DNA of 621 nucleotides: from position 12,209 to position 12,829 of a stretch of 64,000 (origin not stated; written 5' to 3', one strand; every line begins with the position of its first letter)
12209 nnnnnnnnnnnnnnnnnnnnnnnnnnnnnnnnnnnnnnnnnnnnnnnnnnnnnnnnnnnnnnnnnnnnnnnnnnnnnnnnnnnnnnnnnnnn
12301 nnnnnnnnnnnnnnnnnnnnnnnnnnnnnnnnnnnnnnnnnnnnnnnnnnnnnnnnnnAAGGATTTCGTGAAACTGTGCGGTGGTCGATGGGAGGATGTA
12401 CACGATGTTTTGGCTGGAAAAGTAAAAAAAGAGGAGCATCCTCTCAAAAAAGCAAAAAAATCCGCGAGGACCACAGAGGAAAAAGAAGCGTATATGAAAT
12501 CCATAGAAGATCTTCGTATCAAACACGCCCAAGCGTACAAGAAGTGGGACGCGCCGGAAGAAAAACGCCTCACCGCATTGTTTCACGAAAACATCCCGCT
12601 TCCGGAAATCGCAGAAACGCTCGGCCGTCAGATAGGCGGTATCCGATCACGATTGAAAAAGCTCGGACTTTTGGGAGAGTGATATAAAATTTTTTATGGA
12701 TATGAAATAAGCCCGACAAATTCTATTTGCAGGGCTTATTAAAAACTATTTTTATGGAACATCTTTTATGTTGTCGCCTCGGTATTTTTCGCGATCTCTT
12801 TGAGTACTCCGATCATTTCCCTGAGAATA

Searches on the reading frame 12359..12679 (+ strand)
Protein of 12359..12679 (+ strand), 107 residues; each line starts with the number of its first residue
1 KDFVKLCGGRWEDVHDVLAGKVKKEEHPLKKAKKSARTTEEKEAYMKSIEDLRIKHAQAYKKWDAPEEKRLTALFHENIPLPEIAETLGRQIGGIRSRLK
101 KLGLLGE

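Call 40: search_protein_families(library=pfam, proteins=[window:12359-12679:+], max_evalue=5)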
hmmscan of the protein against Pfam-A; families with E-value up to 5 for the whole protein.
window:12359-12679:+ (107 aa): 3 families
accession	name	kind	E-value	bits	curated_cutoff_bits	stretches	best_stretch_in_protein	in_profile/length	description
PF19499.4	DUF6034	-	0.02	14.3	27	1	18-87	15-82/481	Family of unknown function (DUF6034)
PF10404.14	BHD_2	-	0.077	14.2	33.5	1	21-75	12-52/63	Rad4 beta-hairpin domain 2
PF21782.3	PKMT_2nd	-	0.13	13.1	27.8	0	62-96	10-45/98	PKMT, C-terminal winged helix domain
